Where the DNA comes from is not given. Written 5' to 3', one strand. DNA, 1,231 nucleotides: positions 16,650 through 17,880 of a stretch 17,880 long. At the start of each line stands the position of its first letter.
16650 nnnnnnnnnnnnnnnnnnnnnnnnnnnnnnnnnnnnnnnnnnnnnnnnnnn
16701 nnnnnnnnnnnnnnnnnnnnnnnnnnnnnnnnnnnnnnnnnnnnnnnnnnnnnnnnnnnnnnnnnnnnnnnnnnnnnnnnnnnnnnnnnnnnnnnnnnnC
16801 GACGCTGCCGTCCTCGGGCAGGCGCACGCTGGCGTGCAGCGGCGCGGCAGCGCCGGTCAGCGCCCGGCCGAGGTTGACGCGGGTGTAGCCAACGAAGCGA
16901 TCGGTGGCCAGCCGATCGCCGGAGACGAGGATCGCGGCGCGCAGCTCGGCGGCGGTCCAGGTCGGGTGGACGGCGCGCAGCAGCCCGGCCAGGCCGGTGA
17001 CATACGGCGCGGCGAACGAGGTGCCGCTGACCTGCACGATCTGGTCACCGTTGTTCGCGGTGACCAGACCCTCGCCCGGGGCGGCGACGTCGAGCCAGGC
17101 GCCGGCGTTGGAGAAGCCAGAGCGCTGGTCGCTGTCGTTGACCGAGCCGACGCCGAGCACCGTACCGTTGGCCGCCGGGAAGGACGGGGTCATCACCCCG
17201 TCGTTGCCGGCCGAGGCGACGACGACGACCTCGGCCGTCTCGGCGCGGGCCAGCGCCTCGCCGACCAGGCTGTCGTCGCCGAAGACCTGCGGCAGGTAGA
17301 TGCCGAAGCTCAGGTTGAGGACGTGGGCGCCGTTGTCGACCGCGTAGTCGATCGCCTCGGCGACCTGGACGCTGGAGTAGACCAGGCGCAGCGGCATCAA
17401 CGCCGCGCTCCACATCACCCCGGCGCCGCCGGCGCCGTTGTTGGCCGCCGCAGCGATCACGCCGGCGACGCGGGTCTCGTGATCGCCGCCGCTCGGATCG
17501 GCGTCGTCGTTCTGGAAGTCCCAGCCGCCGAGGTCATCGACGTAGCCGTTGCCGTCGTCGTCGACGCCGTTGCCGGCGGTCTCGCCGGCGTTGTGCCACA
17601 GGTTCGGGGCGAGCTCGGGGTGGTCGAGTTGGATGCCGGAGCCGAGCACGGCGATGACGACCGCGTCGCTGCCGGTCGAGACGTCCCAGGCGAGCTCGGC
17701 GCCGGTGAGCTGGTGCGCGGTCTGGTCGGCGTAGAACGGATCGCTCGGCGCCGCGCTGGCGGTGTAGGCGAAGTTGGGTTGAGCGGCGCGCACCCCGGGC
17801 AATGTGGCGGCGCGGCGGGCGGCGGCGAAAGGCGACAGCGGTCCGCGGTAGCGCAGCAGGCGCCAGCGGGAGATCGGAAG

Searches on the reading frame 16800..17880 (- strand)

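Call 6: search_solved_structures(query=window:16800-17880:-, show_alignments=3, max_evalue=1e-10)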
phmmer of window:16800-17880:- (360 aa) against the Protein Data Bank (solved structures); distinct sequences matched with E-value up to 1e-10: 117 (the best 60 are shown).
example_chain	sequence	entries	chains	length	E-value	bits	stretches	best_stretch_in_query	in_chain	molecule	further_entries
3vv3_A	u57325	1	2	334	4.9e-42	147.6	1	60-344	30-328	Deseasin MCP-01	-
1thm_A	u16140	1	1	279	2.1e-35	125.8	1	117-340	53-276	THERMITASE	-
1dbi_A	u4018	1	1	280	2.8e-35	125.4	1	45-342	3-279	AK.1 SERINE PROTEASE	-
1tec_E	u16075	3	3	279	3.5e-33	118.5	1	117-340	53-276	THERMITASE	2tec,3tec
1mpt_A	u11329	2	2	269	9.1e-25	90.8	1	118-336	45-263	M-PROTEASE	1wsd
1mee_A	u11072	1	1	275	9.5e-25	90.8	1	111-337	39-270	MESENTERICOPEPTIDASE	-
1scj_A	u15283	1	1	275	9.7e-25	90.8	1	111-337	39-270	SUBTILISIN E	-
1gci_A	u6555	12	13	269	9.8e-25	90.7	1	118-336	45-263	SUBTILISIN | Subtilisin Savinase | SAVINASE (TM)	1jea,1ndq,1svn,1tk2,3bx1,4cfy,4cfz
1st3_A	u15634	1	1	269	1e-24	90.7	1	118-336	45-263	SUBTILISIN BL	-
6pak_A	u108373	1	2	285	1.1e-24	90.6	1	113-339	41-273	Subtilisin E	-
3vyv_A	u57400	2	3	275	1.3e-24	90.4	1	111-337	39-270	Subtilisin NAT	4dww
5arb_A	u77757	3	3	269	1.3e-24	90.3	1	118-336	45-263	SUBTILISIN SAVINASE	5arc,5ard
5gl8_A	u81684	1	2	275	1.3e-24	90.3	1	115-337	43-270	Subtilisin NAT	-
6o44_A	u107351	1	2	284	1.4e-24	90.2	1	111-339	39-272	Nattokinase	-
1ah2_A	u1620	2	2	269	2.6e-24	89.4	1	118-336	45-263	SERINE PROTEASE PB92 | SUBTILISIN SAVINASE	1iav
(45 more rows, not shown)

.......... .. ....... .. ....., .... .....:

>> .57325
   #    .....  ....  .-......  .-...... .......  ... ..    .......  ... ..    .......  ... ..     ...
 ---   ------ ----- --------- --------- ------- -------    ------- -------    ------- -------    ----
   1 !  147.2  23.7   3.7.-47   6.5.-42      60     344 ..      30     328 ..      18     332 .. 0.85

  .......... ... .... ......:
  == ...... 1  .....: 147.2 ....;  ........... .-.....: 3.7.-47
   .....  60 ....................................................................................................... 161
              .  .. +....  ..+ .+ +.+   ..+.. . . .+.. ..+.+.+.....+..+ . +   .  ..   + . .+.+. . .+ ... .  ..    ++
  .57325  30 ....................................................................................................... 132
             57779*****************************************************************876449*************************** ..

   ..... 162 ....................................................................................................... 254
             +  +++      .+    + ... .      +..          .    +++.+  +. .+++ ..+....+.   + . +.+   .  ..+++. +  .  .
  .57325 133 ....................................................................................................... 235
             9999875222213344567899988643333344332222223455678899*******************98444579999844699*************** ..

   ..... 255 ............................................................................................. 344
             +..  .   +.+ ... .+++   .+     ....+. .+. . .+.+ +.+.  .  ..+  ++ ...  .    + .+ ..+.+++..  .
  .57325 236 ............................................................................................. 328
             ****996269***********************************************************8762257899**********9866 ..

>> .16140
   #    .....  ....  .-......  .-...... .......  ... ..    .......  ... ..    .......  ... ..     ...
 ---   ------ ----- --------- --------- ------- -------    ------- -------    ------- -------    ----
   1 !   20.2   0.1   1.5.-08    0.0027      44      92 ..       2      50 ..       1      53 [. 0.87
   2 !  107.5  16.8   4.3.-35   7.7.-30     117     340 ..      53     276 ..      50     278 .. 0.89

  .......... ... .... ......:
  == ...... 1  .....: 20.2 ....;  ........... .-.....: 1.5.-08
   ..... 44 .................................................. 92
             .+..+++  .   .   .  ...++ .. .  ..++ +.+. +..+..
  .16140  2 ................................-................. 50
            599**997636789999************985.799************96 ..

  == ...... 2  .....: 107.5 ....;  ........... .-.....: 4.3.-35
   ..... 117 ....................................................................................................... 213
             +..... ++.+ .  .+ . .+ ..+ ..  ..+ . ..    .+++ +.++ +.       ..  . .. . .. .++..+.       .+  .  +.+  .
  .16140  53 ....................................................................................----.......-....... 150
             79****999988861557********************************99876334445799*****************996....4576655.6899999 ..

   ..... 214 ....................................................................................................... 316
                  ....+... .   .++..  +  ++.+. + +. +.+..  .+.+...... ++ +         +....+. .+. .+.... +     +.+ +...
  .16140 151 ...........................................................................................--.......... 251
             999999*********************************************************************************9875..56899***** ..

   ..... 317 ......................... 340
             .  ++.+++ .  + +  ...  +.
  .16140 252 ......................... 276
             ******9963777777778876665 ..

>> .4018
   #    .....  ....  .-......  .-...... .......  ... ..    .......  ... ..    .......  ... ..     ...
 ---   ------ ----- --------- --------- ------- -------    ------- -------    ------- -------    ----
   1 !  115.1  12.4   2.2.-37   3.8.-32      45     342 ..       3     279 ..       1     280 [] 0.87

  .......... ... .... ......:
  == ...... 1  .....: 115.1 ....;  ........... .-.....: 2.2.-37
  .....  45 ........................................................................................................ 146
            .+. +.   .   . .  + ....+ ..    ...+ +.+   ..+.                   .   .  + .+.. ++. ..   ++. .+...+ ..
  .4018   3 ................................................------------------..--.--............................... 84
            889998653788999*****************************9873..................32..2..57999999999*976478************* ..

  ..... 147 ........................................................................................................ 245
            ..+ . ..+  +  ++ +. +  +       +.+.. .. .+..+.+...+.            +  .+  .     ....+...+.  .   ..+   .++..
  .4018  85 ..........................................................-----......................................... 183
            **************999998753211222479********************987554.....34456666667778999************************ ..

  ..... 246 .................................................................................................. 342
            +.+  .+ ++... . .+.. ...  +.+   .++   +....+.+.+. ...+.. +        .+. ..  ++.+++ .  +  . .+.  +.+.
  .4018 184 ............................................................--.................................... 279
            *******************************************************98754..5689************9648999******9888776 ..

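Call 23: find_related_loci(query=A1, collection=genome_contigs, flank=6000)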
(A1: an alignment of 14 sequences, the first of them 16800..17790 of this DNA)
Query A1 (330 aa) in genome_contigs; peptide patterns used: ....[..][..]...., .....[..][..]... (x = any residue, [..] = any of these).
600 stretches matched a pattern (row limit reached: there are more); 591 encode a relative of the query (tblastn E <= 1e-3); the best 80 are kept; 80 distinct loci.
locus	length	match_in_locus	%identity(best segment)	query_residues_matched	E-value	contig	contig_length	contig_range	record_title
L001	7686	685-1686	50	2-330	9e-99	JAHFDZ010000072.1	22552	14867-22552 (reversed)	MAG: Myxococcales bacterium isolate nzgw257 NODE_2471_length_22553_cov_3.523984, whole genome shotgun sequence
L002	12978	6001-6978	46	1-318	2e-81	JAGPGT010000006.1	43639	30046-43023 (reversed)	MAG: Phycisphaerae bacterium isolate Gw_SlDig_bin_305 Gw_SlDig_1189_length_43639_cov_15.055226, whole genome shotgun seq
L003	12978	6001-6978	47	1-328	2e-81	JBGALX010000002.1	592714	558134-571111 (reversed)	MAG: Myxococcaceae bacterium isolate MAG_AAO_H10.48 AAOH10-48_opera_contig_33, whole genome shotgun sequence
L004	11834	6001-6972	46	3-318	9e-80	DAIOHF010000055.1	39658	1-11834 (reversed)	MAG TPA_asm: Sedimentisphaerales bacterium isolate CTOTU29512 NODE_687_length_39658_cov_13.681691, whole genome shotgun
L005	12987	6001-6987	46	3-314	3e-77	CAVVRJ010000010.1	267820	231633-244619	MAG: uncultured Planctomycetota bacterium isolate MFD03726.bin.2.7 genome assembly, contig: contig_13228, whole genome s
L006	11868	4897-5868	43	3-311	2e-73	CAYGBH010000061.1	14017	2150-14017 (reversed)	MAG TPA_asm: uncultured Pirellulales bacterium isolate ERP108616_co2_77 genome assembly, contig: NODE_7374_length_14017_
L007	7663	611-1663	42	3-330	4e-69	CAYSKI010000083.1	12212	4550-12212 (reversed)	MAG TPA_asm: uncultured Pirellulales bacterium isolate binchicken_co89_445 genome assembly, contig: NODE_10186_length_12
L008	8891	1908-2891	42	3-314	3e-69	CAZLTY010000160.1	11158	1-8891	MAG TPA_asm: uncultured Pirellulales bacterium isolate binchicken_co142_456 genome assembly, contig: NODE_16685_length_1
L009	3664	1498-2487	43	1-314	4e-64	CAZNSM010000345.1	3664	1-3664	MAG TPA_asm: uncultured Pirellulales bacterium isolate binchicken_co43_162 genome assembly, contig: NODE_42589_length_36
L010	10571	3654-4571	40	3-290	9e-62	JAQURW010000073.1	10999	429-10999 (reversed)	MAG: Candidatus Omnitrophota bacterium isolate STD1_82 NODE_16664_length_10999_cov_2.866262_Sandtown_D1, whole genome sh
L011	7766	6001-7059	39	1-315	1e-60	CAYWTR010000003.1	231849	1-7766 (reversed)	MAG TPA_asm: uncultured Fibrobacteraceae bacterium isolate binchicken_co277_105 genome assembly, contig: NODE_117_length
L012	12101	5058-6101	35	4-317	3e-58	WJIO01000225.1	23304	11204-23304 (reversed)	MAG: Candidatus Poribacteria bacterium isolate Bin_402 k141_2451052, whole genome shotgun sequence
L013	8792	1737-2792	39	1-312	4e-58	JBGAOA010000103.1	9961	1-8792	MAG: Candidatus Eisenbacteria bacterium isolate MAG_AAO_H10.72 AAOH10-72_opera_contig_17988, whole genome shotgun sequen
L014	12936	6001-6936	42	34-312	2e-57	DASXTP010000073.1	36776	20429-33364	MAG TPA_asm: Candidatus Eisenbacteria bacterium isolate SMAG_U4695 k141_2478703, whole genome shotgun sequence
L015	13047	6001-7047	37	2-312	3e-56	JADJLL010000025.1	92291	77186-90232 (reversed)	MAG: Candidatus Eisenbacteria bacterium isolate EsbW_18-Q3-R4-48_BAT3C.113 tig00021883-10-918060, whole genome shotgun s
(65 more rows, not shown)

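Call 25: predict_structure(alignment_id=A1)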
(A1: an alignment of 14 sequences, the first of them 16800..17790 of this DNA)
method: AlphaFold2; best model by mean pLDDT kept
length: 330 residues; sequences in the alignment: 14
mean_pLDDT: 83.4   pTM: 0.88
mean pLDDT of the five models: 83.4, 81.5, 80.4, 77.9, 69.7
residues with pLDDT >= 90: 156; 70-90: 119; 50-70: 30; < 50: 25
segments of 3 or more residues with pLDDT < 50: 1-12, 166-170, 328-330
pLDDT, mean of each block of 10 residues (from residue 1): 39 74 86 88 96 93 85 63 67 90 93 91 92 92 93 95 55 84 97 90 86 92 89 91 89 91 97 93 90 81 87 59 47
secondary structure, 60 per line:
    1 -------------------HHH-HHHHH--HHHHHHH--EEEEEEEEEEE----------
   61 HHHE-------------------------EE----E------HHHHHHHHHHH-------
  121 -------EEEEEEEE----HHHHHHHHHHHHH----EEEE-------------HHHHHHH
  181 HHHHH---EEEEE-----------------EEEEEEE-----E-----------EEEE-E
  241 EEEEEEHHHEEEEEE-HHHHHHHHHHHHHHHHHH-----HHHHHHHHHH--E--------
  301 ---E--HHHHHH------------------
elements in order: H24-28 H31-37 E40-50 H103-113 E128-135 H140-152 E157-160 H174-185 E189-193 E211-217 E235-238 E240-246 E250-255 H257-274 H280-289 H307-312

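Call 30: fold_search(model_id=the predicted structure, library=pdb)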
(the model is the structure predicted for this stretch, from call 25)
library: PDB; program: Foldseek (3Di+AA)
matches with E <= 10: 1190; with E <= 0.001: 327
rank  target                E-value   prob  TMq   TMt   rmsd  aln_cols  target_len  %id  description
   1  3vv3_A                1.1e-28  1.00  0.81  0.82   3.5       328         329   35  Crystal structure of deseasin MCP-01 from Pseudoalteromonas sp. SM9913 (released 2013-08-07)
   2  1thm                  1.7e-23  1.00  0.78  0.91   1.8       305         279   34  CRYSTAL STRUCTURE OF THERMITASE AT 1.4 ANGSTROMS RESOLUTION (released 1994-01-31)
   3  1st3                  1.7e-23  1.00  0.73  0.89   2.2       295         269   29  THE CRYSTAL STRUCTURE OF THE BACILLUS LENTUS ALKALINE PROTEASE, SUBTILISIN BL, AT 1.4 ANGSTROMS RESOLUTION (released 1994-01-31)
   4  1iav                  2.1e-23  1.00  0.74  0.90   2.1       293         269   28  STRUCTURE ON NATIVE (ASN 87) SUBTILISIN FROM BACILLUS LENTUS (released 2001-04-18)
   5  1cse_E                2.1e-23  1.00  0.74  0.88   2.2       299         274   28  THE HIGH-RESOLUTION X-RAY CRYSTAL STRUCTURE OF THE COMPLEX FORMED BETWEEN SUBTILISIN CARLSBERG AND EGLIN C, AN ELASTAS (released 1988-07-16)
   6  1q5p                  2.4e-23  1.00  0.73  0.89   2.2       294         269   28  S156E/S166D variant of Bacillus lentus subtilisin (released 2003-11-11)
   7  1c9j                  2.6e-23  1.00  0.73  0.88   2.2       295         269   28  BACILLUS LENTUS SUBTILISIN K27R/N87S/V104Y/N123S/T274A VARIANT (released 1999-10-06)
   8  1tec_E                2.9e-23  1.00  0.77  0.91   1.9       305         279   33  CRYSTALLOGRAPHIC REFINEMENT BY INCORPORATION OF MOLECULAR DYNAMICS. THE THERMOSTABLE SERINE PROTEASE THERMITASE COMPLE (released 1989-10-15)
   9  1c9m                  3.1e-23  1.00  0.72  0.88   2.5       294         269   28  BACILLUS LENTUS SUBTILSIN (SER 87) N76D/S103A/V104I (released 1999-10-06)
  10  1ndu                  3.3e-23  1.00  0.71  0.87   3.7       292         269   28  Bacillus lentus subtilisin variant S101G/V104N (released 2004-04-06)
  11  5arb                  4.2e-23  1.00  0.74  0.90   2.0       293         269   29  Cooperative bio-metallic selectivity in a tailored protease enables creation of a C-C cross-coupling Heckase (released 2016-09-14)
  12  2sni_E                4.7e-23  1.00  0.73  0.87   2.5       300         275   29  STRUCTURAL COMPARISON OF TWO SERINE PROTEINASE-PROTEIN INHIBITOR COMPLEXES. EGLIN-C-SUBTILISIN CARLSBERG AND CI-2-SUBT (released 1988-09-07)
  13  6pak_A                6.4e-23  1.00  0.73  0.86   2.6       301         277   30  Insight into subtilisin E-S7 cleavage pattern based on crystal structure and hydrolysates peptide analysis (released 2019-10-23)
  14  1sbh                  6.9e-23  1.00  0.72  0.86   2.7       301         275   30  SUBTILISIN BPN' 8397+1 (E.C. 3.4.21.14) MUTANT (M50F, N76D, G169A, Q206C, N218S, K256Y) (released 1995-12-07)
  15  1sbi                  6.9e-23  1.00  0.72  0.86   2.8       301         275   30  SUBTILISIN BPN' 8397 (E.C. 3.4.21.14) MUTANT (M50F, N76D, G169A, Q206C, N218S) (released 1995-12-07)
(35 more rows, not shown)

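Call 36: search_protein_representatives(alignment_id=A1)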
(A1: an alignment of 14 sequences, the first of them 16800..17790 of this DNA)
Query: 14 sequences, 328 profile positions. Proteins with E-value up to 0.001 (for the whole library): 255059; up to 1e-10: 178063; up to 1e-30: 68652. The best 150 are listed.
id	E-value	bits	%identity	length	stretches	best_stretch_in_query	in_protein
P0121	1.2e-235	796.9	-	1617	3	13-324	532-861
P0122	1.3e-229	777.1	-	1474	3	2-311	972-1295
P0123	2.8e-229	776.0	-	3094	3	2-316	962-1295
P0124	1.8e-218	740.5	-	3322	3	2-315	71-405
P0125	1.8e-209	710.9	-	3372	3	2-317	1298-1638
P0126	4.0e-163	558.6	-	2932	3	2-315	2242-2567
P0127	2.2e-160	549.6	-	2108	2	3-315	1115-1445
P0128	4.2e-159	545.3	-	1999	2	2-313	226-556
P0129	8.4e-156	534.5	-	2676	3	4-315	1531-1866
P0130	3.9e-154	529.0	-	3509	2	2-313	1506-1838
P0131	2.6e-153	526.3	-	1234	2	10-321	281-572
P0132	1.8e-152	523.6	-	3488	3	2-317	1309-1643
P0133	6.6e-152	521.7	-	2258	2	2-316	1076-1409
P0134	5.2e-151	518.8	-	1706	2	2-315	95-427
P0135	2.3e-150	516.6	-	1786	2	4-315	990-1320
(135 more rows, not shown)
